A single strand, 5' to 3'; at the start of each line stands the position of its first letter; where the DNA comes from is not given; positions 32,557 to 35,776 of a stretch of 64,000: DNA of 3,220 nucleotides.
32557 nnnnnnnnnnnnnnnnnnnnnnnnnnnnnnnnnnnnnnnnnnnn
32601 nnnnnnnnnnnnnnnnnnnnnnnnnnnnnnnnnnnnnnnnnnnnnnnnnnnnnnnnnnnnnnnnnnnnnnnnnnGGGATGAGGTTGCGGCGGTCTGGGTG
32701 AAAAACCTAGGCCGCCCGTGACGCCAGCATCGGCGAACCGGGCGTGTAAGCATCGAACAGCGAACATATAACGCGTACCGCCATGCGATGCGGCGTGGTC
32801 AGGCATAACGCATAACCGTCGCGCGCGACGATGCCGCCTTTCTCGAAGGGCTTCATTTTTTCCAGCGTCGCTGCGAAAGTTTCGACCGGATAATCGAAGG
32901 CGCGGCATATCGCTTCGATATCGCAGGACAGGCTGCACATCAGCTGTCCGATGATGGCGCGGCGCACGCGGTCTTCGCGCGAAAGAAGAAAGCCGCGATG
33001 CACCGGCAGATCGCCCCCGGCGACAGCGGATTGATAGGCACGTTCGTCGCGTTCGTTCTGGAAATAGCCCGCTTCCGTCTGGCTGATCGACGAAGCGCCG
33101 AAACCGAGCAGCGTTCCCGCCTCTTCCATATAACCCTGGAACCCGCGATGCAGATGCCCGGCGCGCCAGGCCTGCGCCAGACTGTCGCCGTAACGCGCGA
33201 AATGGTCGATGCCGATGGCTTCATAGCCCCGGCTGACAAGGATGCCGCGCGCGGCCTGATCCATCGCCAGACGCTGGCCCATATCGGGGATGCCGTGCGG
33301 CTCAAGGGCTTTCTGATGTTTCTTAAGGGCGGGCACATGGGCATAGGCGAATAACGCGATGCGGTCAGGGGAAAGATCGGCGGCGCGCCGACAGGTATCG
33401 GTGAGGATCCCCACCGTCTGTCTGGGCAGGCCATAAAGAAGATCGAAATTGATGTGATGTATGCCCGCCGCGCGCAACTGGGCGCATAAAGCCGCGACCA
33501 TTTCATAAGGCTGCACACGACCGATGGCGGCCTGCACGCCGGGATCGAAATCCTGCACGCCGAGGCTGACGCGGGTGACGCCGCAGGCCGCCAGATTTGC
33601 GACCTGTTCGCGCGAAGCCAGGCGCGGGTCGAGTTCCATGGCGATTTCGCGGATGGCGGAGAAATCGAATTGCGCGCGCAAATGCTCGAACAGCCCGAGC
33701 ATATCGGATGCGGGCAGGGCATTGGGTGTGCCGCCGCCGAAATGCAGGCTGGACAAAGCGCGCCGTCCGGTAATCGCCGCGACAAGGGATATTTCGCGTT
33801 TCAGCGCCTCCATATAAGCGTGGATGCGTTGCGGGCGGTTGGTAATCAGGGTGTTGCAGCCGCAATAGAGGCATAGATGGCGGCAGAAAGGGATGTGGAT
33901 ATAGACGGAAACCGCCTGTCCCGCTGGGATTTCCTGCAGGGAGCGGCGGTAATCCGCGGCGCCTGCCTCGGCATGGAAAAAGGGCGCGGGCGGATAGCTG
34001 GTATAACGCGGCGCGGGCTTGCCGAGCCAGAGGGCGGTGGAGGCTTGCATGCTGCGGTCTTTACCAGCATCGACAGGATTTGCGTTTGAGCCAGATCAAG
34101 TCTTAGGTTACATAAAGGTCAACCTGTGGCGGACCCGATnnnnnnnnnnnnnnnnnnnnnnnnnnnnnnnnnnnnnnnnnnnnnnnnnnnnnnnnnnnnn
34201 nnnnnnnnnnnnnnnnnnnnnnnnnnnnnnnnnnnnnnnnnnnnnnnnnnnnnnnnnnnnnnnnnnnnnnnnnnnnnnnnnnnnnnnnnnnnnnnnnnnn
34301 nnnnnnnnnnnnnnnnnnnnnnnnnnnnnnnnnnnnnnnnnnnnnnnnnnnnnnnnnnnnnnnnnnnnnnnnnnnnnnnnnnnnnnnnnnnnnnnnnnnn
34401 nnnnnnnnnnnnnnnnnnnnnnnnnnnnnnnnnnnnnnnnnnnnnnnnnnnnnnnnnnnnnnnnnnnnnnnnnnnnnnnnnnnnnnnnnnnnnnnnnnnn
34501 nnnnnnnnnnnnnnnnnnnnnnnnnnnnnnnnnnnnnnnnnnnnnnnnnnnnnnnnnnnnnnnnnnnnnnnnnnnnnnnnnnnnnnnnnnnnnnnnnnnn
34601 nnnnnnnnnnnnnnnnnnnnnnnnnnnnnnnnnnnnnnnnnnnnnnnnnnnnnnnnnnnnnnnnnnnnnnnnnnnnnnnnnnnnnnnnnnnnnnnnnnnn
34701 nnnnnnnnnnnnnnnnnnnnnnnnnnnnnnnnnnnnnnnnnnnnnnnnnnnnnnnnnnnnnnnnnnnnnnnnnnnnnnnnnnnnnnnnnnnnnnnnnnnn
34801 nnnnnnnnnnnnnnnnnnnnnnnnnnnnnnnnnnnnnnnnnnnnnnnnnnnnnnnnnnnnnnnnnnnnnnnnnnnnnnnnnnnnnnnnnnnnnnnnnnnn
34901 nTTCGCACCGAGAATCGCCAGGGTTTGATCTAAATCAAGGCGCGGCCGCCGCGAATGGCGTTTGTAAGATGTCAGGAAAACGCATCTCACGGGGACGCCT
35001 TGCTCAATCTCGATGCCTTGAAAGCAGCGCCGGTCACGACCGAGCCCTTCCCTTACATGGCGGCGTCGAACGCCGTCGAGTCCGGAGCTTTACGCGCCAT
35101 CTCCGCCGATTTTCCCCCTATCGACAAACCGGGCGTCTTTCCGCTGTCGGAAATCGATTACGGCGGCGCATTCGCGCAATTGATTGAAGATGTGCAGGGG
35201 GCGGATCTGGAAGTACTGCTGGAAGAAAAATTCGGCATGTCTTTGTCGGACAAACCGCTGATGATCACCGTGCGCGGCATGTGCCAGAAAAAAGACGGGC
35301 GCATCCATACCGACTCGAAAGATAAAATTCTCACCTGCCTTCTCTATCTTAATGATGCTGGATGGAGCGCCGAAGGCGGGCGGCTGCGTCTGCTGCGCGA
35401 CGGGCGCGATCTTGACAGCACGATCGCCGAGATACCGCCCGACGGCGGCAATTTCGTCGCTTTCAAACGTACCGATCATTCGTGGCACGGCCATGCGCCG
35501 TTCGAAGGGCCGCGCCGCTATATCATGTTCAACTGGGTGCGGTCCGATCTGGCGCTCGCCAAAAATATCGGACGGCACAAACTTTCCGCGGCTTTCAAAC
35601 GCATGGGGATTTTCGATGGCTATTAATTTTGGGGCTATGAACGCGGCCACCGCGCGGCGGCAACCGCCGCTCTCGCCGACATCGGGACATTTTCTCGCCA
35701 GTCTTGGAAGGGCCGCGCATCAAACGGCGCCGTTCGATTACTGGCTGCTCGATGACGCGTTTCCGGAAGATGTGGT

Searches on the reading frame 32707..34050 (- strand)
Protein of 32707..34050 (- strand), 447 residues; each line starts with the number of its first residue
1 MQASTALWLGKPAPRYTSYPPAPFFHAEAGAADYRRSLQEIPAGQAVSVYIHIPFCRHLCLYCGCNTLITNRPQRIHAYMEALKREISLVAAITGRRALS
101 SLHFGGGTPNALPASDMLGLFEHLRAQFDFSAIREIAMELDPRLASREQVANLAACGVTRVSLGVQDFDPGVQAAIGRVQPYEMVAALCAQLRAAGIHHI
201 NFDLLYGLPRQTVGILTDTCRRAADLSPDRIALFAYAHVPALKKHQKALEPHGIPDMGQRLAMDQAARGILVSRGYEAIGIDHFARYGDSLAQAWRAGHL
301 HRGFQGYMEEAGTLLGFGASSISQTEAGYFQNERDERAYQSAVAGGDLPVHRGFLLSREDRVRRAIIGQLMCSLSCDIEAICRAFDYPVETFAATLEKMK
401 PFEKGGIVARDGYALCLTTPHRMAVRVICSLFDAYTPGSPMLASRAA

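Call 23: search_protein_families(library=pfam, proteins=[window:32707-34050:-], max_evalue=0.0001)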
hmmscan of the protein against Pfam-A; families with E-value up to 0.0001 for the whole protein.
window:32707-34050:- (447 aa): 1 family
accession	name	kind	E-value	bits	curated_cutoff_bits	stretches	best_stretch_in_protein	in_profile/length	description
PF04055.27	Radical_SAM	-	8.6e-21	75.3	29.5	1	50-218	1-161/166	Radical SAM superfamily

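Call 44: search_protein_families(library=ncbifam, proteins=[window:32707-34050:-], max_evalue=0.00001)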
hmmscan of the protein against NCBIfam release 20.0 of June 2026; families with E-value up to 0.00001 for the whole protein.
window:32707-34050:- (447 aa): 16 families
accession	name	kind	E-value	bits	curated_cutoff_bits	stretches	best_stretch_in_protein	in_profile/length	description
TIGR00538.1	hemN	equivalog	2.2e-124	415.8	324.95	1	11-436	13-442/454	oxygen-independent coproporphyrinogen III oxidase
NF006067.1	PRK08208.1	equivalog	3.2e-49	168.1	380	1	39-418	28-400/427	STM4012 family radical SAM protein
TIGR00539.1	hemN_rel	equivalog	6.4e-42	143.9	205.4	1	48-288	2-238/361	radical SAM family heme chaperone HemW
TIGR04107.1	rSAM_HutW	equivalog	1.3e-40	139.5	400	1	46-364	39-350/419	heme anaerobic degradation radical SAM methyltransferase ChuW/HutW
TIGR03994.1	rSAM_HemZ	equivalog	3.5e-40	138.4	321.4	1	36-241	74-281/401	coproporphyrinogen dehydrogenase HemZ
NF006385.0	PRK08629.1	equivalog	6.1e-29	101.1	355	1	43-390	49-373/439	coproporphyrinogen III oxidase family protein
NF006061.0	PRK08207.1-4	equivalog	7.5e-25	87.7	702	1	44-234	171-366/501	coproporphyrinogen III oxidase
NF006064.0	PRK08207.2-2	equivalog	3.5e-24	85.6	504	1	45-238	143-340/465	coproporphyrinogen III oxidase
NF006060.0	PRK08207.1-3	equivalog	9.6e-22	77.4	653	1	45-235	148-343/477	coproporphyrinogen III oxidase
NF005133.0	PRK06582.1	equivalog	5.6e-20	71.7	597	1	45-235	10-198/390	coproporphyrinogen III oxidase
NF006066.0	PRK08207.2-5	equivalog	1.4e-19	70.1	1117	1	44-323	188-470/518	coproporphyrinogen III oxidase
NF004567.0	PRK05904.1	equivalog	3.5e-18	65.9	355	1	48-220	8-176/353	coproporphyrinogen III oxidase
NF006059.0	PRK08207.1-1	equivalog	8.2e-18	64.4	1012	1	46-236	171-366/496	coproporphyrinogen III oxidase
NF006062.0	PRK08207.1-5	equivalog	2.4e-17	62.9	1007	1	45-235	147-342/476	coproporphyrinogen III oxidase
NF006063.0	PRK08207.2-1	equivalog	2.3e-13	49.6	1074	1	46-237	192-387/518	coproporphyrinogen III oxidase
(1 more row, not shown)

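Call 61: find_homologous_proteins(query=window:32707-34050:-, max_evalue=1e-100)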
Query window:32707-34050:- (447 aa): 1567 proteins with E <= 1e-100 among 8000 candidates; the best 120 are listed.
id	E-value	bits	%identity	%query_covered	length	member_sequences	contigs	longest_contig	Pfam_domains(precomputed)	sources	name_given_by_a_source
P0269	0.0e+0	1018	100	100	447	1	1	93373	PF04055.28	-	-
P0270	1.6e-192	658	65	99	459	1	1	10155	PF04055.28,PF06969.23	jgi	jgi:oxygen-independent coproporphyrinogen-3 oxidase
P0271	4.5e-191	654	64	99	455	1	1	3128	PF04055.28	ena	-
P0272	5.6e-189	647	65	97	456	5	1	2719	PF04055.28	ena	-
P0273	9.7e-184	629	62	100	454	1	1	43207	PF04055.28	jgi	-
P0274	5.8e-181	620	61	100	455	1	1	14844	PF04055.28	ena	-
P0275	1.9e-179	615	60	100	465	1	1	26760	PF04055.28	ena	-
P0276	2.2e-176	605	59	98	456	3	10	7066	PF04055.28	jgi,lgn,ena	-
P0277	3.3e-175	601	58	98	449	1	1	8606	PF04055.28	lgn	-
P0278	1.2e-174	599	60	98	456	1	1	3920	PF04055.28,PF06969.23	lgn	-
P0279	1.7e-174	599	59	100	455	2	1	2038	PF04055.28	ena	-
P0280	1.9e-174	599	60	99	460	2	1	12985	PF04055.28,PF06969.23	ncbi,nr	ncbi:MAG: oxygen-independent coproporphyrinogen III oxidase [Alphaproteobacteria bacterium]|nr:oxyge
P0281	5.3e-170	584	58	99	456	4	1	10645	PF04055.28,PF06969.23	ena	-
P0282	3.6e-167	575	58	99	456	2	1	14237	PF04055.28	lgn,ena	-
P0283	6.0e-166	571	58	96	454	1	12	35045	PF04055.28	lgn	-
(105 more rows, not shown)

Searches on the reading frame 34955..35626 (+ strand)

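Call 23: search_protein_families(library=pfam, proteins=[window:34955-35626:+], max_evalue=0.0001)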
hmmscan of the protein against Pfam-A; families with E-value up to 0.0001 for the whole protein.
window:34955-35626:+ (223 aa): 1 family
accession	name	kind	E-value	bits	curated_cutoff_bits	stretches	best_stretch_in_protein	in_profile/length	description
PF13640.12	2OG-FeII_Oxy_3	-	3.4e-12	47.6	27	1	117-196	14-98/98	2OG-Fe(II) oxygenase superfamily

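Call 44: search_protein_families(library=ncbifam, proteins=[window:34955-35626:+], max_evalue=0.00001)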
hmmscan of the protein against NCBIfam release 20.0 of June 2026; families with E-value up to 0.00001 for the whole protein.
window:34955-35626:+ (223 aa): 0 families
